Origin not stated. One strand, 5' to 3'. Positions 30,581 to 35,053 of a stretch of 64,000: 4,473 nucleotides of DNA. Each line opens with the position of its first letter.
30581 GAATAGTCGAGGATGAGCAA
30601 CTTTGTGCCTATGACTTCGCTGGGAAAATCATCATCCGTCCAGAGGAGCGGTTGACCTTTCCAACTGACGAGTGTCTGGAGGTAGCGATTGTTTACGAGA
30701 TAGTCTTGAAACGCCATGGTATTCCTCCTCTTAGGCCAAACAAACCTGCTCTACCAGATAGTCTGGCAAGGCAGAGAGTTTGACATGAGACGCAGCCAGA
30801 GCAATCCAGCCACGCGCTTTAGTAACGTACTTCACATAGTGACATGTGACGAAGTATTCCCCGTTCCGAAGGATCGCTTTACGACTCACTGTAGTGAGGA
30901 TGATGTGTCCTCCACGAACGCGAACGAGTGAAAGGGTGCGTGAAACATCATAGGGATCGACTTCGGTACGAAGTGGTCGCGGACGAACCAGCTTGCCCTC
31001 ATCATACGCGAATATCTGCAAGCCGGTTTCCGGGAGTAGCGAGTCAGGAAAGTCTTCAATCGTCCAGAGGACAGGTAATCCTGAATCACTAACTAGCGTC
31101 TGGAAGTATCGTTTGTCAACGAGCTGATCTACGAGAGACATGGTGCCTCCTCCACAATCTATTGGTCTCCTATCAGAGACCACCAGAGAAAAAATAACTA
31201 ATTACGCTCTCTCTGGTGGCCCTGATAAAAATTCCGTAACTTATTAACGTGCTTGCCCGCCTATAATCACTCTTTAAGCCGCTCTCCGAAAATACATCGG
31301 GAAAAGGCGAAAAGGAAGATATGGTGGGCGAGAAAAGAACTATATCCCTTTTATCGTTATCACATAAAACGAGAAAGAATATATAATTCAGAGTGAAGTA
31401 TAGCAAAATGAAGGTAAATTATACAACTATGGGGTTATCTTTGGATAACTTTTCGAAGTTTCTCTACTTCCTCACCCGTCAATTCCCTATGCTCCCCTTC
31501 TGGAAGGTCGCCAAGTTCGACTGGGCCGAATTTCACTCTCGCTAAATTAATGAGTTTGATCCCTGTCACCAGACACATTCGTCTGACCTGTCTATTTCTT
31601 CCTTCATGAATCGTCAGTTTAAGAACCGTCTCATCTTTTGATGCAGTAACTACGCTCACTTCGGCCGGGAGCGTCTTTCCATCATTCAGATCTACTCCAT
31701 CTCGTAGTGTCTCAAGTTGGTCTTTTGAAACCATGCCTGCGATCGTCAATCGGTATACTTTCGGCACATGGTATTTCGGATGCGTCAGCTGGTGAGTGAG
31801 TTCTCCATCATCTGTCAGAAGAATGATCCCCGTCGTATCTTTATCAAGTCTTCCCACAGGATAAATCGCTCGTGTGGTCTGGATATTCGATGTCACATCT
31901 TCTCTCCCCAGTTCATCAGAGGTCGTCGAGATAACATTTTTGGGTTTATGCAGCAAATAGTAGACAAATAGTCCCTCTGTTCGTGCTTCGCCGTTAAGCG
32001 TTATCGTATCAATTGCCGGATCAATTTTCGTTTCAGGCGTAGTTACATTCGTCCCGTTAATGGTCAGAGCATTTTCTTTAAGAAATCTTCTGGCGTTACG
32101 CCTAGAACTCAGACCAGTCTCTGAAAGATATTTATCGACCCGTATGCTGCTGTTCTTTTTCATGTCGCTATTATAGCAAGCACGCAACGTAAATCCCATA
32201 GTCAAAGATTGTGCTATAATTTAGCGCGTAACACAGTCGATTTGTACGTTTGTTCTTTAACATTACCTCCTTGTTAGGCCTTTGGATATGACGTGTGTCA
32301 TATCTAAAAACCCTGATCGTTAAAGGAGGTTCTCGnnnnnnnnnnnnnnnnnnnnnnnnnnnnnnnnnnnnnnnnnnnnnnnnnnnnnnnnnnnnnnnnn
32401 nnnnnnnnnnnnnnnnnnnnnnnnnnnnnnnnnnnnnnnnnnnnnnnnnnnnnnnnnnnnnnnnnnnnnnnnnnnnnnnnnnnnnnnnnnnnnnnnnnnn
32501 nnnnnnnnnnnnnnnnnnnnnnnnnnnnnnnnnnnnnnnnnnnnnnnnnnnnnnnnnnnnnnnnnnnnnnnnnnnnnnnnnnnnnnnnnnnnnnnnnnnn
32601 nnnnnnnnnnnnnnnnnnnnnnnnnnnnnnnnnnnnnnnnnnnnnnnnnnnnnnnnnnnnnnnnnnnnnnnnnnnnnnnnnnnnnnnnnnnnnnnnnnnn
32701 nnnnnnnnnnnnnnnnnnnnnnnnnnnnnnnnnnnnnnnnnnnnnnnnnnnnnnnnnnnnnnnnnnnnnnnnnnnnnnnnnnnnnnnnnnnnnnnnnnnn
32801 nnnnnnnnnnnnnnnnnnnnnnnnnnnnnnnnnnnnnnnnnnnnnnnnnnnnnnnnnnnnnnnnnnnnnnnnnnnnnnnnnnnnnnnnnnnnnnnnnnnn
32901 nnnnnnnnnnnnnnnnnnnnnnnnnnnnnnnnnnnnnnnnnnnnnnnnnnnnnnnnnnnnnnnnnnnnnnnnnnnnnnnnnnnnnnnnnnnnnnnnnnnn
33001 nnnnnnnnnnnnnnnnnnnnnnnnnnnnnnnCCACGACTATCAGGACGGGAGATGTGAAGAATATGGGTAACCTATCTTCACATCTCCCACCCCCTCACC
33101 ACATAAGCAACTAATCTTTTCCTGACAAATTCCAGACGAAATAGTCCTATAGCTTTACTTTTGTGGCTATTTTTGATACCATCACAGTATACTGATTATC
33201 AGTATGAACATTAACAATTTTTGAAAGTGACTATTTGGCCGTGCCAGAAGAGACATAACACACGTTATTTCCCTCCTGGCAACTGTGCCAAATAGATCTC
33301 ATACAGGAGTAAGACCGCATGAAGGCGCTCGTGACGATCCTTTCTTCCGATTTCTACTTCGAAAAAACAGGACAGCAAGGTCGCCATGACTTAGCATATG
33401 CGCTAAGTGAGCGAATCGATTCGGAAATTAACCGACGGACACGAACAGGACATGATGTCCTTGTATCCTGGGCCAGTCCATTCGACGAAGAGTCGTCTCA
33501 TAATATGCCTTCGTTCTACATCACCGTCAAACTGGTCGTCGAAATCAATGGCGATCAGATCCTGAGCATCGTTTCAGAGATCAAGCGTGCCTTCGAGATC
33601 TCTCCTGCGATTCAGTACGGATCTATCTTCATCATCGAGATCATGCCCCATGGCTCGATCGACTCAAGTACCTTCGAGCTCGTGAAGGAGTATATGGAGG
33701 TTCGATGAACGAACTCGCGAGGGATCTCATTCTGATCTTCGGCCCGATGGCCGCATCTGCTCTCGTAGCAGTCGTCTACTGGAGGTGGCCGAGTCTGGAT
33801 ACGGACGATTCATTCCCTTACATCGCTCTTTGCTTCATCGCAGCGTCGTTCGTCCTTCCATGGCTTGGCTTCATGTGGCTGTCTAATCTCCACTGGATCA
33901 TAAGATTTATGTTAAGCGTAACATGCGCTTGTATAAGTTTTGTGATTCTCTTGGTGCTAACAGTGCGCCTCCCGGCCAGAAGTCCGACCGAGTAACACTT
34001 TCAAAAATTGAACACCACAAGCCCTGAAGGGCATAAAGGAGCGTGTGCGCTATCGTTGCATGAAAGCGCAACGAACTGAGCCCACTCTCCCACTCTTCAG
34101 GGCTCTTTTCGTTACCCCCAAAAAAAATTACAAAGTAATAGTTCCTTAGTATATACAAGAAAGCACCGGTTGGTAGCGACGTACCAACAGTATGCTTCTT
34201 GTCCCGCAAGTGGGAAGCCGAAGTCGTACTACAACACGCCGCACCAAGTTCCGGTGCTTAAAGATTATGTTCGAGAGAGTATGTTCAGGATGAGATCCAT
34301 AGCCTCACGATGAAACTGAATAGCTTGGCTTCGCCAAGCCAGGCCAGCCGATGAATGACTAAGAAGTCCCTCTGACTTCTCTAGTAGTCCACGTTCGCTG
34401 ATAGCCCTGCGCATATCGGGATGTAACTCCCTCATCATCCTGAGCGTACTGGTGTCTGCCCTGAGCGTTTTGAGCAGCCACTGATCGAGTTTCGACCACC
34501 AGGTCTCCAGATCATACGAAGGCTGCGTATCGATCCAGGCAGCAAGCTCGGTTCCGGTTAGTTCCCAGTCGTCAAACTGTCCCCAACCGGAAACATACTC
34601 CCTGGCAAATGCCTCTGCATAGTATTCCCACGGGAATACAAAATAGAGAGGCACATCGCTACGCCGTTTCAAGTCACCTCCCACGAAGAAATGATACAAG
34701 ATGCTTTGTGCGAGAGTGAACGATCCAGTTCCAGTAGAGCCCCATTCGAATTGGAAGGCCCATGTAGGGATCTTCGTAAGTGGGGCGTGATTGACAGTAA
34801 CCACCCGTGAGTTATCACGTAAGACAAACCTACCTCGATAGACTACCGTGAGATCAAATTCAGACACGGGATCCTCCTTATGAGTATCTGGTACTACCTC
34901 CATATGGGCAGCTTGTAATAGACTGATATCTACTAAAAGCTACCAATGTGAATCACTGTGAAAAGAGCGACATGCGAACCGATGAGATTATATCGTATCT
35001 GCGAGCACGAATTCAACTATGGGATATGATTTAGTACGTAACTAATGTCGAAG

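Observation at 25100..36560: Mosaic composition: many discrete GC-rich ORFs scattered through an AT-rich chromosome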

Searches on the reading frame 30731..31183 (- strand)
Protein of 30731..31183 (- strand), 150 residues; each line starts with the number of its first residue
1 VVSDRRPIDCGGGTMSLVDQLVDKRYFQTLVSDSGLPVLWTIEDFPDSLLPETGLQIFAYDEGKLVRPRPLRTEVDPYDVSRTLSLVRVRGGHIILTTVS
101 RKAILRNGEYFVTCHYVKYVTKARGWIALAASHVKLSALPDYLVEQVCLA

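Call 7: search_protein_families(library=pfam, max_evalue=0.01, proteins=[window:30731-31183:-])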
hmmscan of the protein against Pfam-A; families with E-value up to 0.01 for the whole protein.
window:30731-31183:- (150 aa): 0 families

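Call 15: search_protein_families(library=phrogs, max_evalue=0.01, proteins=[window:30731-31183:-])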
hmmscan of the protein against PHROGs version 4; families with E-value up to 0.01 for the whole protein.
window:30731-31183:- (150 aa): 0 families

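Call 20: find_homologous_proteins(query=window:30731-31183:-, max_evalue=0.001)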
Query window:30731-31183:- (150 aa): 1 proteins with E <= 0.001 among 20 candidates.
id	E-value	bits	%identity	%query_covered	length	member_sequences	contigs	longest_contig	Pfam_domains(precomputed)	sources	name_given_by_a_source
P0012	3.4e-84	298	100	91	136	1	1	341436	-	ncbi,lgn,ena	-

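Call 33: search_protein_representatives(alignment_id=A1)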
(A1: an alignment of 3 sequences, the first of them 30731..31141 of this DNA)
Query: 3 sequences, 135 profile positions. Proteins with E-value up to 0.001 (for the whole library): 9; up to 1e-10: 5; up to 1e-30: 3. The best 9 are listed.
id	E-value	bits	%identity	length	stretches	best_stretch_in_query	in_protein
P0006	1.4e-62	225.9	-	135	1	1-135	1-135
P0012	2.8e-61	221.7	-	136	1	1-134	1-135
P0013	1.9e-53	196.3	-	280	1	4-135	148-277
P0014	5.5e-20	88.0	-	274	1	9-132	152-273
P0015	7.2e-13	65.0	-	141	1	10-132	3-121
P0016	5.3e-09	52.5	-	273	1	12-130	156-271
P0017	2.1e-07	47.3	-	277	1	11-130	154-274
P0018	2.3e-07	47.2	-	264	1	9-127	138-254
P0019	9.3e-05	38.7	-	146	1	10-130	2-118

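Call 35: find_encoding_contigs(protein=P0014, flank=10000, max_places=4)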
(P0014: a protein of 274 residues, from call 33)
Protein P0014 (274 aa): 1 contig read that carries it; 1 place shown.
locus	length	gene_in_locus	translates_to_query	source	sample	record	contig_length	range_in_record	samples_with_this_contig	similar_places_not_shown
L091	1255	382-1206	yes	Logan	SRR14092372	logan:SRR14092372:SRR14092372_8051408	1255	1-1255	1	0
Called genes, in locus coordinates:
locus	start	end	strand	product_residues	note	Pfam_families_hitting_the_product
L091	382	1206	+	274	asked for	-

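Call 36: find_encoding_contigs(protein=P0016, flank=10000, max_places=3)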
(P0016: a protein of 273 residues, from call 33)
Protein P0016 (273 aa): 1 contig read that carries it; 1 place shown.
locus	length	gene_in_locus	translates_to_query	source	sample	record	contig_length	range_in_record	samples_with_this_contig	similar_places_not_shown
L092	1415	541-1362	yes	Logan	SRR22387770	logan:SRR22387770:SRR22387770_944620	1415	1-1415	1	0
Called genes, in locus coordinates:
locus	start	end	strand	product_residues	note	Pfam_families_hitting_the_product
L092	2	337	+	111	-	?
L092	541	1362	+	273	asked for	-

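Call 37: find_encoding_contigs(protein=P0017, flank=10000, max_places=3)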
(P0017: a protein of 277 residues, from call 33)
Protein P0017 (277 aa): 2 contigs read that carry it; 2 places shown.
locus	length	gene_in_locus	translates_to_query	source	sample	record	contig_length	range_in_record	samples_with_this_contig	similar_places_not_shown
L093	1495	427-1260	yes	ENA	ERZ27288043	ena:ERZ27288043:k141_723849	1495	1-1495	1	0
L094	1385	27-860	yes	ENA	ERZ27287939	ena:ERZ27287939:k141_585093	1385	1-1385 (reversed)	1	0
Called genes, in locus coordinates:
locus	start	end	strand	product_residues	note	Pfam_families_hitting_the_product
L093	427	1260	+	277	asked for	-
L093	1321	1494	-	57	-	?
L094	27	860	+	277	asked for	-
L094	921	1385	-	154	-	?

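Call 38: find_encoding_contigs(protein=P0018, flank=10000, max_places=3)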
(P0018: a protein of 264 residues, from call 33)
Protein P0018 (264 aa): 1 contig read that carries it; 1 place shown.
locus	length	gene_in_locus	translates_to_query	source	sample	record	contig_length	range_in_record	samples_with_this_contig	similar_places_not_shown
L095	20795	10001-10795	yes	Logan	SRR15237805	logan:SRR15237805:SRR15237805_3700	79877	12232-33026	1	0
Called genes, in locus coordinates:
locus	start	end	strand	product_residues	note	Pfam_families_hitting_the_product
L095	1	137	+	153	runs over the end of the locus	-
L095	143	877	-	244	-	-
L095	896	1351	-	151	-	-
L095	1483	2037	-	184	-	PF03358:FMN_red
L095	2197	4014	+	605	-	PF05977:MFS_3 (weak), PF07690:MFS_1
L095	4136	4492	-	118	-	-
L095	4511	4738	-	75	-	-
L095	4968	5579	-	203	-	PF14328:DUF4385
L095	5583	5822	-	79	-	-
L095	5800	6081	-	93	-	-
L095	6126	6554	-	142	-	-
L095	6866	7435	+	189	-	PF00717:Peptidase_S24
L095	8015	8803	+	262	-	PF00248:Aldo_ket_red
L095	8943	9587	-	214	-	PF23477:zf_Tbcl_2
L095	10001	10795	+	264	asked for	-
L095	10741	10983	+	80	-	-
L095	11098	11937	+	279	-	-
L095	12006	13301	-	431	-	PF13715:CarbopepD_reg_2 (weak)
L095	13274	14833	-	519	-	-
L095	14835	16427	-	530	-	-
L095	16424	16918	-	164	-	PF13692:Glyco_trans_1_4, PF00534:Glycos_transf_1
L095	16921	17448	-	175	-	-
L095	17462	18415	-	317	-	PF01073:3Beta_HSD, PF01370:Epimerase, PF02719:Polysacc_synt_2, PF04321:RmlD_sub_bind, PF16363:GDP_Man_Dehyd, PF07993:NAD_binding_4 (weak)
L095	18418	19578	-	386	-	PF00534:Glycos_transf_1, PF13692:Glyco_trans_1_4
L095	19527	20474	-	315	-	PF00535:Glycos_transf_2, PF13641:Glyco_tranf_2_3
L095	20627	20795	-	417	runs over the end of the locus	-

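Call 59: search_solved_structures(query=A3, max_evalue=1)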
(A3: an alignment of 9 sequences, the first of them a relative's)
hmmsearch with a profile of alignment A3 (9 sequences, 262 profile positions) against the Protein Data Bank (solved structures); distinct sequences matched with E-value up to 1: 5.
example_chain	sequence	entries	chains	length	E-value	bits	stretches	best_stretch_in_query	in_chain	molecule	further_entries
2y9j_A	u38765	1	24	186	0.52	12.8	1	108-177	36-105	PROTEIN PRGH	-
3gr0_A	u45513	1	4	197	0.54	12.8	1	108-177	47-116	Protein prgH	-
3j1x_A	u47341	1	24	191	0.54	12.8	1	108-177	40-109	Protein PrgH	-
3gr1_A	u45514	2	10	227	0.71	12.4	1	108-177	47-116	Protein prgH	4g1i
5tcp_1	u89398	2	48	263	0.86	12.1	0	108-177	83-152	Protein PrgH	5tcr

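Call 68: predict_structure(alignment_id=A3)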
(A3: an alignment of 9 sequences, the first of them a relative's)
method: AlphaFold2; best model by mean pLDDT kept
length: 280 residues; sequences in the alignment: 9
mean_pLDDT: 78.3   pTM: 0.51
mean pLDDT of the five models: 78.3, 73.5, 71.3, 62.5, 61.1
residues with pLDDT >= 90: 58; 70-90: 158; 50-70: 42; < 50: 22
segments of 3 or more residues with pLDDT < 50: 1-13, 145-149
pLDDT, mean of each block of 10 residues (from residue 1): 36 53 82 76 87 89 89 92 72 62 89 91 85 85 52 83 86 63 83 83 74 88 81 80 93 92 84 62
secondary structure, 60 per line:
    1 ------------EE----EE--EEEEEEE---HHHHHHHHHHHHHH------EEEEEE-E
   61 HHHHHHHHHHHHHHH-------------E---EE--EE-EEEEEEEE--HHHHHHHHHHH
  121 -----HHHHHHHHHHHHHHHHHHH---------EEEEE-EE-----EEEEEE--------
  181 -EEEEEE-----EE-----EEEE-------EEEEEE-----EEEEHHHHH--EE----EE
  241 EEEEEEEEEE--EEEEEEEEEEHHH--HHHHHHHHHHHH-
elements in order: E23-29 H33-46 E53-58 H61-75 E100-107 H110-120 H126-144 E154-158 E167-172 E182-187 E200-203 E211-216 E222-225 H226-230 E239-250 E253-262 H268-279

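Call 77: fold_search(model_id=the predicted structure, library=pdb)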
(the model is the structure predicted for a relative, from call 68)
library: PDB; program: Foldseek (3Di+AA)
matches with E <= 10: 799; with E <= 0.001: 0
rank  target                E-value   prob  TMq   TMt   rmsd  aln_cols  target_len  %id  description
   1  3iyw_L                2.0e-02  0.10  0.13  0.15  17.7       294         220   10  West Nile virus in complex with Fab fragments of MAb CR4354 (fitted coordinates of envelope proteins and Fab fragments (released 2010-11-24)
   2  9j5j_D                2.6e-02  0.11  0.13  0.09  19.9       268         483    9  Cryo-EM structure of BTN2A1-BTN3A1-BTN3A2 in complex with gdTCR (released 2025-05-21)
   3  7n1b_D                3.2e-02  0.18  0.14  0.14  15.0       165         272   12  SARS-CoV-2 RLQ peptide binds to HLA-A2 (released 2021-07-28)
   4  5njd_U                4.4e-02  0.08  0.13  0.15  18.5       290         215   12  Structure of Interleukin 23 in complex with Briakinumab FAb (released 2018-01-03)
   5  3e6h_A                4.9e-02  0.16  0.16  0.16  14.4       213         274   13  MHC CLASS I H-2Dd heavy chain complexed with Beta-2 Microglobulin and a variant peptide, PI10, from the human immunode (released 2009-08-18)
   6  4xrt_B                5.5e-02  0.07  0.11  0.11  18.3       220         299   11  Crystal structure of the di-domain ARO/CYC StfQ from the steffimycin biosynthetic pathway (released 2015-12-02)
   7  8zjy_E                5.9e-02  0.28  0.14  0.09  16.3       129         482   12  Cryo-EM structure of pAg-bound BTN2A1-BTN3A1-BTN3A3 in complex with Vgamma9-Vdelta2 TCR (G115 genotype) (released 2025-11-26)
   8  9jqr_F                7.0e-02  0.08  0.14  0.10  18.1       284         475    9  Cryo-EM structure of the Vgamma9Vdelta2 TCR-engaged BTN3A1-BTN3A2-BTN2A1 complex (released 2025-06-18)
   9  5d7l_A                7.9e-02  0.25  0.17  0.17  12.7       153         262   14  Structure of human MR1-5-OP-RU in complex with human MAV36 TCR (released 2016-01-27)
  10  8e1p_I                7.9e-02  0.06  0.12  0.15  16.1       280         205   10  Crystal structure of BG505 SOSIP.v4.1-GT1.2 trimer in complex with gl-PGV20 and PGT124 Fabs (released 2023-06-21)
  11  9jqq_B                8.4e-02  0.14  0.13  0.13  16.7       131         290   15  Cryo-EM structure of the HMBPP-primed BTN3A1-BTN3A2-BTN2A1 complex (released 2025-06-18)
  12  8e1p_O                8.4e-02  0.07  0.12  0.15  16.0       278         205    9  Crystal structure of BG505 SOSIP.v4.1-GT1.2 trimer in complex with gl-PGV20 and PGT124 Fabs (released 2023-06-21)
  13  9eji_B                8.9e-02  0.16  0.14  0.20  13.3       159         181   10  Peptide-independent T cell receptor recognition of HLA-DQ2 (released 2025-03-26)
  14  4gg6_A                8.9e-02  0.12  0.13  0.18  17.7       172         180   13  Protein complex (released 2012-10-24)
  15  8zyr_B                9.4e-02  0.28  0.14  0.09  15.6       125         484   13  Cryo-EM structure of BTN2A1-BTN3A1-BTN3A3 (released 2025-06-25)
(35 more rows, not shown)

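Call 78: fold_search(model_id=the predicted structure, library=viral)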
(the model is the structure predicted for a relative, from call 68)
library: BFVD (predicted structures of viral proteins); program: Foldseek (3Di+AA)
matches with E <= 10: 707; with E <= 0.001: 0
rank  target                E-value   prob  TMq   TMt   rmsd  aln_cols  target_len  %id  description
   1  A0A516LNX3            1.9e-02  0.11  0.11  0.03  23.6       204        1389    9  (no name in the UniProt tables at hand)
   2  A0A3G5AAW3            2.0e-02  0.10  0.11  0.12  21.2       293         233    9  Uncharacterized protein [Hyperionvirus sp.]
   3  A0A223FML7            3.0e-02  0.18  0.17  0.15  19.1       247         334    9  Ig-like domain-containing protein [Murmansk poxvirus]
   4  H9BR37                5.1e-02  0.13  0.11  0.12  17.1       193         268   10  Membrane protein [Common moorhen coronavirus HKU21]
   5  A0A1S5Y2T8            8.8e-02  0.07  0.16  0.14  20.7       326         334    8  Uncharacterized protein [uncultured archaeal virus]
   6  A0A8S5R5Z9            9.9e-02  0.12  0.13  0.18  15.2       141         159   13  Uncharacterized protein [Myoviridae sp. ctaOv25]
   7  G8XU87                9.9e-02  0.11  0.16  0.12  18.7       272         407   12  Membrane protein A13 [Aotine betaherpesvirus 1]
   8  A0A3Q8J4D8            9.9e-02  0.05  0.12  0.06  21.9       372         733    9  Herpesvirus UL87 C-terminal domain-containing protein [Vombatid gammaherpesvirus 1]
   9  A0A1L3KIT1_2          1.3e-01  0.05  0.10  0.04  17.6       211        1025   11  RNA-dependent RNA polymerase (Fragment) [Wenzhou Nido-like virus 1]
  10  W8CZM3                1.5e-01  0.08  0.10  0.14  16.6       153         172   11  Uncharacterized protein [Erwinia phage PhiEaH1]
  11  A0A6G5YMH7            1.6e-01  0.18  0.18  0.15  15.3       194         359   12  (no name in the UniProt tables at hand)
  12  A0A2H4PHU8            1.6e-01  0.11  0.09  0.25  11.8       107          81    9  (no name in the UniProt tables at hand)
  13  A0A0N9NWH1            1.6e-01  0.08  0.10  0.20  15.1       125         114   14  Uncharacterized protein [Acidianus rod-shaped virus 2]
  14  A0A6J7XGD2            1.6e-01  0.04  0.13  0.10  26.3       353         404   11  Phage-like element PBSX protein, XkdF [uncultured Caudovirales phage]
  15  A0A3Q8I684            1.7e-01  0.09  0.10  0.18  13.8       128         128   12  (no name in the UniProt tables at hand)
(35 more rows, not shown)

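Call 92: find_related_loci(query=P0013, collection=viral_contigs, flank=5000)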
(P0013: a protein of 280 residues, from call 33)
Query P0013 (280 aa) in viral_contigs; peptide patterns used: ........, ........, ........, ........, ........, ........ (x = any residue, [..] = any of these).
4 stretches matched a pattern, but none encodes a relative of the query by tblastn (E <= 1e-3).

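Call 107: search_protein_families(library=pfam, max_evalue=0.001, proteins=[L094:921-1385:-, L092:2-337:+, L095:11098-11937:+, L095:6126-6554:-])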
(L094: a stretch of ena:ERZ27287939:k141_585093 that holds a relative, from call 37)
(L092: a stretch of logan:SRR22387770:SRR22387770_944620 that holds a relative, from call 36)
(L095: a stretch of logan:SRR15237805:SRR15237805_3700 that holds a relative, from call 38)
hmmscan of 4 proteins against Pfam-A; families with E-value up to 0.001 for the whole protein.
L094:921-1385:- (154 aa): 1 family
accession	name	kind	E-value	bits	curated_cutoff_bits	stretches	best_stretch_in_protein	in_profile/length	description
PF01520.23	Amidase_3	-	3.6e-10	40.6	27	1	28-146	64-174/174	N-acetylmuramoyl-L-alanine amidase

L092:2-337:+ (111 aa): 1 family
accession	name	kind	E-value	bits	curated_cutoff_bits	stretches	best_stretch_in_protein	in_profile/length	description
PF00849.27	PseudoU_synth_2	-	6e-07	30.2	26.8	1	6-65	80-151/152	RNA pseudouridylate synthase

L095:11098-11937:+ (279 aa): 0 families

L095:6126-6554:- (142 aa): 0 families

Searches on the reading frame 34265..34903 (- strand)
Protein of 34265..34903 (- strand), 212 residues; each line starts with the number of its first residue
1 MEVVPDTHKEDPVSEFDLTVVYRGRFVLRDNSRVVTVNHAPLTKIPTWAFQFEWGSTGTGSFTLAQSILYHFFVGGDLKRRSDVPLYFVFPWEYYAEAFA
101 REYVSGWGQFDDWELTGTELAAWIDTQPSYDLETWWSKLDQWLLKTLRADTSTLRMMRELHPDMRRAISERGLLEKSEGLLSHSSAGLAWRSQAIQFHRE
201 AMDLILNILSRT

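Call 7: search_protein_families(library=pfam, max_evalue=0.01, proteins=[window:34265-34903:-])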
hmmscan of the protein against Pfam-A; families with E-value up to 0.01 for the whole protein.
window:34265-34903:- (212 aa): 1 family
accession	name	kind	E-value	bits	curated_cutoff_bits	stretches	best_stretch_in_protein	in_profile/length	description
PF19663.4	DUF6166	-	6e-09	36.3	27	1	31-73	9-55/93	Family of unknown function (DUF6166)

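Call 15: search_protein_families(library=phrogs, max_evalue=0.01, proteins=[window:34265-34903:-])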
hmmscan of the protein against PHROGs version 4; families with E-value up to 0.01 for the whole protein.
window:34265-34903:- (212 aa): 0 families

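Call 28: find_homologous_proteins(query=window:34265-34903:-, max_evalue=0.001)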
Query window:34265-34903:- (212 aa): 1 proteins with E <= 0.001 among 174 candidates.
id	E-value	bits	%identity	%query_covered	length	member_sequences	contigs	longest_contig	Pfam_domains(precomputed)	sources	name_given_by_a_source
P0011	4.6e-138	476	98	100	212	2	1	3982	PF19663.5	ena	-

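Call 85: search_protein_families(library=padloc, max_evalue=0.01, proteins=[window:34265-34903:-])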
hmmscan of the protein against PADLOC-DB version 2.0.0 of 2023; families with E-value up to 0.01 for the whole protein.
window:34265-34903:- (212 aa): 0 families

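Call 86: search_protein_families(library=ncbifam, max_evalue=0.01, proteins=[window:34265-34903:-])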
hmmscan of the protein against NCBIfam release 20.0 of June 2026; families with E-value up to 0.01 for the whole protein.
window:34265-34903:- (212 aa): 0 families

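Call 94: find_related_loci(query=window:34265-34903:-, collection=viral_contigs, flank=5000)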
Query window:34265-34903:- (212 aa) in viral_contigs; peptide patterns used: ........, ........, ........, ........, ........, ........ (x = any residue, [..] = any of these).
No stretch of DNA in the collection matches any of the patterns.

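Call 107: search_protein_families(library=pfam, max_evalue=0.001, proteins=[L001:2363-2974:-, L001:9219-9518:-, L001:9531-9767:-])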
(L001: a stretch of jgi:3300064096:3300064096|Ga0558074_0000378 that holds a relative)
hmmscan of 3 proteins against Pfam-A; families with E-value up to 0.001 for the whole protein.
L001:2363-2974:- (203 aa): 0 families

L001:9219-9518:- (99 aa): 0 families

L001:9531-9767:- (78 aa): 0 families
